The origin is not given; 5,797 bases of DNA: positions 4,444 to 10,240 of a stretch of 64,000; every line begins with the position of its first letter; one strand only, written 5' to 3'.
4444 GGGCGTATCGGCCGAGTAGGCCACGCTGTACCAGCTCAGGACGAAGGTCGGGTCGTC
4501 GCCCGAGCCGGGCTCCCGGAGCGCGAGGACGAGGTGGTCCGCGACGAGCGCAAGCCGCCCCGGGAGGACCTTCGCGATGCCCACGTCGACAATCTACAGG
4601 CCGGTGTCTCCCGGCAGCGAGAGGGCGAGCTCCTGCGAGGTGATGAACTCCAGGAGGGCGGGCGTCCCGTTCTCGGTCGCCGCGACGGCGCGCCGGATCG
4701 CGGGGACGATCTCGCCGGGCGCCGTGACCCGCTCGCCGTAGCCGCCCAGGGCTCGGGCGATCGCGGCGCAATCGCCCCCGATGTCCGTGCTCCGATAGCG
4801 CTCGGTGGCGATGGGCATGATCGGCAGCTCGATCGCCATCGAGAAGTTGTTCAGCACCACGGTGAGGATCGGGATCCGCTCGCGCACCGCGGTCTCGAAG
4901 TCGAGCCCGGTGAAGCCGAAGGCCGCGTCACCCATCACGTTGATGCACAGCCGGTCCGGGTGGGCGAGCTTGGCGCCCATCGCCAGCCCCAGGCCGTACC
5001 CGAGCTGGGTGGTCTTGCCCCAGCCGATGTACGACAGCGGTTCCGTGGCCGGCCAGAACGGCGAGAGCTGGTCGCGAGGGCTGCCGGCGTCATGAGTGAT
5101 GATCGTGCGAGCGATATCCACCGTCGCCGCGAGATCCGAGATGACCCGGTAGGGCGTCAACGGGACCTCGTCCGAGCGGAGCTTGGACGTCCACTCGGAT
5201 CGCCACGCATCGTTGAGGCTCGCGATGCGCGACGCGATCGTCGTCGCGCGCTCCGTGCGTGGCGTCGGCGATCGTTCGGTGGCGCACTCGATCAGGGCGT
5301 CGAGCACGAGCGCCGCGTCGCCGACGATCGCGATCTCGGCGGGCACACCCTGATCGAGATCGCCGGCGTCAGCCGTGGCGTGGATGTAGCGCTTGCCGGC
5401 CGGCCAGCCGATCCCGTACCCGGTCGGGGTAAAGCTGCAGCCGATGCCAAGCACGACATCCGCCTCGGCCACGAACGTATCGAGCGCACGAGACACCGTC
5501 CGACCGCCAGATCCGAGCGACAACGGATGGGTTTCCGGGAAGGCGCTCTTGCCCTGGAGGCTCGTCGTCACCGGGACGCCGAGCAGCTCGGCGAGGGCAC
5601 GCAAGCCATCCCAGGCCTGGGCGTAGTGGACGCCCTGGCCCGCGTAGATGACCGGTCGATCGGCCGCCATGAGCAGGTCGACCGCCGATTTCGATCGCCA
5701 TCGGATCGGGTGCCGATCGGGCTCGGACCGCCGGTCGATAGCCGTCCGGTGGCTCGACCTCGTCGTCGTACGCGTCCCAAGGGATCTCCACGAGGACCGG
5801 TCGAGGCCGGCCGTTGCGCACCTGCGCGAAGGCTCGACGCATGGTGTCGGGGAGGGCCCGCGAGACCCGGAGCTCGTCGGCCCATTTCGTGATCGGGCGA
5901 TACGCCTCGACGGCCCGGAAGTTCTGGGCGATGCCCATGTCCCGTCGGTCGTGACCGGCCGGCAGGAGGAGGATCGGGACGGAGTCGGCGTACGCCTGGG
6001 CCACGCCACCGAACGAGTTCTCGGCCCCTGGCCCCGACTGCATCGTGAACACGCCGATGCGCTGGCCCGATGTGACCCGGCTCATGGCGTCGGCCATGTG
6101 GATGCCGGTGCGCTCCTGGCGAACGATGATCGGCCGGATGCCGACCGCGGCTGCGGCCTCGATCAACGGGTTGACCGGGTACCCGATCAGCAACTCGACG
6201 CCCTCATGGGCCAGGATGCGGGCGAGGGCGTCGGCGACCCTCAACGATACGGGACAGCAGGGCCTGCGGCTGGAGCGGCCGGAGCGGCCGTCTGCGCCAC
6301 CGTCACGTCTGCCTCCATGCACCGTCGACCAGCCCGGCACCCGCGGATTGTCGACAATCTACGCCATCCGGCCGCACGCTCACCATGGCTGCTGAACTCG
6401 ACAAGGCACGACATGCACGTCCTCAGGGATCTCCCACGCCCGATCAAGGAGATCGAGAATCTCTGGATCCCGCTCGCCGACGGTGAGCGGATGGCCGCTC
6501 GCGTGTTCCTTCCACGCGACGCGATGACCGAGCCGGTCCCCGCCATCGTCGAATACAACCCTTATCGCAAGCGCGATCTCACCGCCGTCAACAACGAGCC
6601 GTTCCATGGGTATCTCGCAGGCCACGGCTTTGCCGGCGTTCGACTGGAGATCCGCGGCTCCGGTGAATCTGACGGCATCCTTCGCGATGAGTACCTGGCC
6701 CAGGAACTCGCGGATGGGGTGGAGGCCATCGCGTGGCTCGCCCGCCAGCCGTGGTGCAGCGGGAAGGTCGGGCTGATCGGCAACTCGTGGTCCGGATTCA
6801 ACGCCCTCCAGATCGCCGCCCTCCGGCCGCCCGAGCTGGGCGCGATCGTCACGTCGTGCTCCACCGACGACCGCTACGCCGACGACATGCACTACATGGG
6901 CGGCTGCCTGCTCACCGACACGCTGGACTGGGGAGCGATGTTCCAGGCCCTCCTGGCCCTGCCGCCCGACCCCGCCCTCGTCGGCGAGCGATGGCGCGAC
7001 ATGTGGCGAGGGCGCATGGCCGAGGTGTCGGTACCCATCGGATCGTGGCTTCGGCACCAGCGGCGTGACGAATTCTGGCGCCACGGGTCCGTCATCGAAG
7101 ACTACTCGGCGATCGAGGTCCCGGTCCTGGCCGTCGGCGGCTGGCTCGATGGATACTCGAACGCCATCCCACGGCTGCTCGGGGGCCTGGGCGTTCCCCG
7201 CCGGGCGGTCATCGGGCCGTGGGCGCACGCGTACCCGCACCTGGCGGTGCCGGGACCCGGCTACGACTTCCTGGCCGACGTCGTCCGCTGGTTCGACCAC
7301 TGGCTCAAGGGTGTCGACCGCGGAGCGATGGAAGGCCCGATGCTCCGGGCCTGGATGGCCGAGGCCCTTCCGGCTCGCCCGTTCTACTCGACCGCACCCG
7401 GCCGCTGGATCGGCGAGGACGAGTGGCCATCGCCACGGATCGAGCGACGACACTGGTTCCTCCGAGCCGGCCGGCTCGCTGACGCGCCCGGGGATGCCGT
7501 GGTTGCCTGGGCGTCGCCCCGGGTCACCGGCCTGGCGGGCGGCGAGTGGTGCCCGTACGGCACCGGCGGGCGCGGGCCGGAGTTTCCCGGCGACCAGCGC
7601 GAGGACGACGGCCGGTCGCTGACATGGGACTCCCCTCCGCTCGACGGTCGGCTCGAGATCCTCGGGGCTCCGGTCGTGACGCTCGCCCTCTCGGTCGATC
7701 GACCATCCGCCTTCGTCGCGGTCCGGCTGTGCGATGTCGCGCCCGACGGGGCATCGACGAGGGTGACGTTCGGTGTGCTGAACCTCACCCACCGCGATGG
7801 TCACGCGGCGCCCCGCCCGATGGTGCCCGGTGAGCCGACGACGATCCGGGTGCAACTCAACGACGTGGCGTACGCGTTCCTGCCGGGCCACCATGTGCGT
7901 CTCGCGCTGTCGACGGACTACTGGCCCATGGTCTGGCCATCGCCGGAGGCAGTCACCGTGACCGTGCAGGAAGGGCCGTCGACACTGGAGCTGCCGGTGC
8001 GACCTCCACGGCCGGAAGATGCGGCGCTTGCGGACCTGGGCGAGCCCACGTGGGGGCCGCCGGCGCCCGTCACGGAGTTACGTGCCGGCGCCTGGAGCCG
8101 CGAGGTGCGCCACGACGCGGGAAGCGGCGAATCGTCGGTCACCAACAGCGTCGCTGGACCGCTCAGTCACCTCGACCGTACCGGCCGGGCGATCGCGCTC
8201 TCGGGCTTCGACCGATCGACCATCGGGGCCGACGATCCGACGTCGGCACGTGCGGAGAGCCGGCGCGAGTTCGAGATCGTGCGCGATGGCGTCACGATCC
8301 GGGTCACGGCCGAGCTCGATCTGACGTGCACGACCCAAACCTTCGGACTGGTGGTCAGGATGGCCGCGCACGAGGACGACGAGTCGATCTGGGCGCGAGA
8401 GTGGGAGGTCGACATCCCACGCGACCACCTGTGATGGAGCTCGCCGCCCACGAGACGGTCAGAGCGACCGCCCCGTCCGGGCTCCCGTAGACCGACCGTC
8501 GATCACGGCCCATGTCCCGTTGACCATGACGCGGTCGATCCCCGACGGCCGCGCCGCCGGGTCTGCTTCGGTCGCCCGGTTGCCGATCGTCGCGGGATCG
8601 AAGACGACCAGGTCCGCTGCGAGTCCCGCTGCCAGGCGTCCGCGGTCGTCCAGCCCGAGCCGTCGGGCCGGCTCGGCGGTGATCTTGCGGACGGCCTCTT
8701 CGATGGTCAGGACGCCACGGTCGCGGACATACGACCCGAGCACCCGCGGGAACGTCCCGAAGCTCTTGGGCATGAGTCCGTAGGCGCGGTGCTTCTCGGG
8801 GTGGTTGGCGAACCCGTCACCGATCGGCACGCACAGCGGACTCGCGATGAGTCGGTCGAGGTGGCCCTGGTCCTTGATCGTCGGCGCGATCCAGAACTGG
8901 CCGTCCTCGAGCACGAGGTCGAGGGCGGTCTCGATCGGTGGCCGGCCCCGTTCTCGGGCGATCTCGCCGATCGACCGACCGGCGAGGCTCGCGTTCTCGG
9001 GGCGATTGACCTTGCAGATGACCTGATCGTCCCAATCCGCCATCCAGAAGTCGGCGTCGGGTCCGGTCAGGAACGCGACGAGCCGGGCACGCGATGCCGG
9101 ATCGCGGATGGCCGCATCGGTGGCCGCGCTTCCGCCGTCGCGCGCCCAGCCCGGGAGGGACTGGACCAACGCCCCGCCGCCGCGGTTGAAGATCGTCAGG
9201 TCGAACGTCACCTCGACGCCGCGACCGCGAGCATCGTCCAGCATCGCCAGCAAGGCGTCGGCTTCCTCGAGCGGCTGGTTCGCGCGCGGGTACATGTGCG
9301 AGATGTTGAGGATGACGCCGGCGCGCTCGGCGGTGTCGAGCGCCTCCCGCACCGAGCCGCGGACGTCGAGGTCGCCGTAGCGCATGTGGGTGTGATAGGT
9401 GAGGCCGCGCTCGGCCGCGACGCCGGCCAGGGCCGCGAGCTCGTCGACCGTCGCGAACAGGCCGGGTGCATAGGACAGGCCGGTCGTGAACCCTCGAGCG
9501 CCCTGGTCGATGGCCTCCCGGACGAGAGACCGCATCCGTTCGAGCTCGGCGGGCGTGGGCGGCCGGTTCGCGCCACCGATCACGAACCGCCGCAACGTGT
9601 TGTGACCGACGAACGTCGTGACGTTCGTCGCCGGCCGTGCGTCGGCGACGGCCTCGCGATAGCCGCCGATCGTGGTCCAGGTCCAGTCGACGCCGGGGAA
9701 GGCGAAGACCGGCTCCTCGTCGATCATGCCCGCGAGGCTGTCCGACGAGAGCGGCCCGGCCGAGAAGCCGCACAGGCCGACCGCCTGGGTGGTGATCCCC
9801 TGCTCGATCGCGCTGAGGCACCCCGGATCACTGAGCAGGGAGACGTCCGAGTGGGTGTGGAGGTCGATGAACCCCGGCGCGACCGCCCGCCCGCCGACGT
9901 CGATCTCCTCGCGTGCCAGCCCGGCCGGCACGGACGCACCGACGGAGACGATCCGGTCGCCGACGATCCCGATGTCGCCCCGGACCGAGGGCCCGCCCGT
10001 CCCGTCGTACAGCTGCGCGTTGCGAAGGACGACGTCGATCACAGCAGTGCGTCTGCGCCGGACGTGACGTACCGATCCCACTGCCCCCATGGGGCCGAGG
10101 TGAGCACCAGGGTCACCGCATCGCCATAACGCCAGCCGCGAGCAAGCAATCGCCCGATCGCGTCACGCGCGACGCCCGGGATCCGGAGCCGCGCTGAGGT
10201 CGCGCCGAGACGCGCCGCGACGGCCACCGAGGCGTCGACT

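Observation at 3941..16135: Five-copy operator defines a 12-kb regulon whose regulator is not in the window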

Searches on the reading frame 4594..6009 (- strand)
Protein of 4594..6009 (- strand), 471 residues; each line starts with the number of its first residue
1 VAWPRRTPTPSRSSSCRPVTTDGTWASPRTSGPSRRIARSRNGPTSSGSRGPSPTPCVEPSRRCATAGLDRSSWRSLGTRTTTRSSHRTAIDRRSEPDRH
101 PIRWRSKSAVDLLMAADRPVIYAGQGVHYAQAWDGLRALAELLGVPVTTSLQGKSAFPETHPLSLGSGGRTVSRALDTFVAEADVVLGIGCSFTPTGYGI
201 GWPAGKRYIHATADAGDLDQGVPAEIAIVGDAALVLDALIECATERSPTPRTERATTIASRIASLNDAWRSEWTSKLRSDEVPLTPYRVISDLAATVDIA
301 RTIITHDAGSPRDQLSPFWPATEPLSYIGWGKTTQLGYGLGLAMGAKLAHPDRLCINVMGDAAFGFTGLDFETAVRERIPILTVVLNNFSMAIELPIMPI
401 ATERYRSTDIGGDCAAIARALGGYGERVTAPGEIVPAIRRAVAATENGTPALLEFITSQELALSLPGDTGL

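Call 14: search_protein_families(library=pfam, proteins=[window:4594-6009:-])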
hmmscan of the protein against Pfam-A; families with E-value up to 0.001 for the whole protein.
window:4594-6009:- (471 aa): 2 families
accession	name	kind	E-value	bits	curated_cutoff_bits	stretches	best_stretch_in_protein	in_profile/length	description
PF00205.28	TPP_enzyme_M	-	3.8e-35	121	30.4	1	108-239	3-137/137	Thiamine pyrophosphate enzyme, central domain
PF02775.26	TPP_enzyme_C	-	1.5e-26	93.4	21.9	1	307-454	1-150/151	Thiamine pyrophosphate enzyme, C-terminal TPP binding domain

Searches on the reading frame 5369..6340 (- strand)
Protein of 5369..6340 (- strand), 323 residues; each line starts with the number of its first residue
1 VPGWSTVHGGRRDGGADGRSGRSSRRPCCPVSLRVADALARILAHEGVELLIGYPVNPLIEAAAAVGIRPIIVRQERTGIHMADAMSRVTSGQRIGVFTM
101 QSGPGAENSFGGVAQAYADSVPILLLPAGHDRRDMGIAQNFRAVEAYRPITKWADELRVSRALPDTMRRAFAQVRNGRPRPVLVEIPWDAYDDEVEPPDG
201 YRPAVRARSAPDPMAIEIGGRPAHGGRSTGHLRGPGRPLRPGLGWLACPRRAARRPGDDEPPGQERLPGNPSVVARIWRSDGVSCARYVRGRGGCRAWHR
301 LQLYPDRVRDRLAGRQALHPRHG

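Call 14: search_protein_families(library=pfam, proteins=[window:5369-6340:-])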
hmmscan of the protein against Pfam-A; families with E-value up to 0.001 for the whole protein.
window:5369-6340:- (323 aa): 1 family
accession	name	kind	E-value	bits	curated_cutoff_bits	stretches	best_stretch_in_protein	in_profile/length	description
PF02776.23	TPP_enzyme_N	-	1.5e-22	80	26.8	1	34-136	2-106/119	Thiamine pyrophosphate enzyme, N-terminal TPP binding domain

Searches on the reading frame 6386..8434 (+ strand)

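Call 14: search_protein_families(library=pfam, proteins=[window:6386-8434:+])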
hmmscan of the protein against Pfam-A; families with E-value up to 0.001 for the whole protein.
window:6386-8434:+ (682 aa): 3 families
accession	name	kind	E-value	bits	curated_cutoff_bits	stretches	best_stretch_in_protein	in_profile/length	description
PF02129.25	Peptidase_S15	-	1.4e-57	195.8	23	1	32-283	1-262/262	X-Pro dipeptidyl-peptidase (S15 family)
PF08530.16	PepX_C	-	4.2e-39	135.1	22.5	1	336-530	19-198/217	X-Pro dipeptidyl-peptidase C-terminal non-catalytic domain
PF00561.26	Abhydrolase_1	-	2.7e-06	27.7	25.8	1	77-166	23-103/245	alpha/beta hydrolase fold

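Call 32: search_protein_families(library=ncbifam, proteins=[window:6386-8434:+], max_evalue=0.00001)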
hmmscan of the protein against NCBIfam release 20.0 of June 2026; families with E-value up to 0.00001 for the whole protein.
window:6386-8434:+ (682 aa): 3 families
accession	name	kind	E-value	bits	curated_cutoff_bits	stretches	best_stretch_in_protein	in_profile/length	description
TIGR00976.1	CocE_NonD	subfamily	1.8e-64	218.7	66.3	1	32-527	5-520/550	CocE/NonD family hydrolase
NF003780.0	PRK05371.1-1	subfamily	2.2e-18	66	642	1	410-538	454-582/594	Xaa-Pro dipeptidyl-peptidase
NF003782.0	PRK05371.1-3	subfamily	4.5e-09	35.2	711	1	279-540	402-643/648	Xaa-Pro dipeptidyl-peptidase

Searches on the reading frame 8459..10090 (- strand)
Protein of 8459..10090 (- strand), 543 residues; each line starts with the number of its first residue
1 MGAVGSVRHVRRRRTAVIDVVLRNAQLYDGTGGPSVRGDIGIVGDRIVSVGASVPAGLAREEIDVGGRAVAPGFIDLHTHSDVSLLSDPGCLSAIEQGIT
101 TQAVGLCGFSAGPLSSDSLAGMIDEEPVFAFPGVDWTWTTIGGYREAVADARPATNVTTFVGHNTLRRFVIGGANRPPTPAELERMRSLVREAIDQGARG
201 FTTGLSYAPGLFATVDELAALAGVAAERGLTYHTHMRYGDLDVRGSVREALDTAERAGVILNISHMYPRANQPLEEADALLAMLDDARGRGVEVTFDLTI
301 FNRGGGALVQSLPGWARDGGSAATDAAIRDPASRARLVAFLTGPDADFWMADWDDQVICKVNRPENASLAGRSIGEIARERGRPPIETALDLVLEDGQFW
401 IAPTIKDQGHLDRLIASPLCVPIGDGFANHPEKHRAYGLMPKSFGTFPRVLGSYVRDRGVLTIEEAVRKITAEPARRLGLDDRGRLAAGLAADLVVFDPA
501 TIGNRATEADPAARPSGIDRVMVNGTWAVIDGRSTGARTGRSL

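Call 14: search_protein_families(library=pfam, proteins=[window:8459-10090:-])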
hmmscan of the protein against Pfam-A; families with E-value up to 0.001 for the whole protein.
window:8459-10090:- (543 aa): 2 families
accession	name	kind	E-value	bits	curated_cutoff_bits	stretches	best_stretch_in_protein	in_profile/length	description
PF07969.17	Amidohydro_3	-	3.3e-25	90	29.7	2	61-220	1-151/472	Amidohydrolase family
PF01979.26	Amidohydro_1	-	4.5e-16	59.5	25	1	454-527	275-344/345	Amidohydrolase family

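Call 32: search_protein_families(library=ncbifam, proteins=[window:8459-10090:-], max_evalue=0.00001)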
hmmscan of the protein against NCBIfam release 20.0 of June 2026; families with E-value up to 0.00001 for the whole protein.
window:8459-10090:- (543 aa): 49 families (the best 25 are shown)
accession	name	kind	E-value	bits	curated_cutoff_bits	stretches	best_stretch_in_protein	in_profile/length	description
NF006560.0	PRK09061.1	subfamily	6.1e-49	166.7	340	2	12-298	20-289/517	amidohydrolase family protein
NF006689.0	PRK09237.1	equivalog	8.2e-16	57.5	371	1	18-101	3-88/383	amidohydrolase/deacetylase family metallohydrolase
NF006056.0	PRK08204.1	subfamily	3.1e-14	52.6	391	1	29-81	16-67/449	hypothetical protein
NF004839.0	PRK06189.1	equivalog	2.4e-12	46.2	631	1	18-82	3-64/451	allantoinase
NF011984.0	PRK15446.1-5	equivalog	7.1e-12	44.8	260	1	457-498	319-360/379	alpha-D-ribose 1-methylphosphonate 5-triphosphate diphosphatase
TIGR00857.1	pyrC_multi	subfamily_domain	1e-11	44.5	279.05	1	458-501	328-371/412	dihydroorotase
TIGR02318.1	phosphono_phnM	equivalog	2.2e-11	43.3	390.55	1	459-500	318-359/376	phosphonate metabolism protein PhnM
NF011990.0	PRK15446.2-6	subfamily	4.1e-11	42.2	233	0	456-526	321-380/390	alpha-D-ribose 1-methylphosphonate 5-triphosphate diphosphatase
NF005791.0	PRK07627.1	equivalog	5.7e-11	42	442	0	461-501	345-384/425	dihydroorotase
TIGR03178.1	allantoinase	equivalog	8.1e-11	41.4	357.85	0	458-499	345-385/441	allantoinase AllB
NF005748.0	PRK07572.1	subfamily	1.2e-10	41.1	438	1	18-85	2-64/426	cytosine deaminase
NF009941.0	PRK13404.1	subfamily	1.5e-10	40.3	647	1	18-83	4-65/478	dihydropyrimidinase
NF006055.0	PRK08203.1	equivalog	1.7e-10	40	532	1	461-538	354-435/455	8-oxoguanine deaminase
TIGR01224.1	hutI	equivalog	1.9e-10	40.1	298.15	0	40-81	6-49/377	imidazolonepropionase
NF011987.0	PRK15446.2-3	subfamily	2e-10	40.1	253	1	456-507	322-373/395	alpha-D-ribose 1-methylphosphonate 5-triphosphate diphosphatase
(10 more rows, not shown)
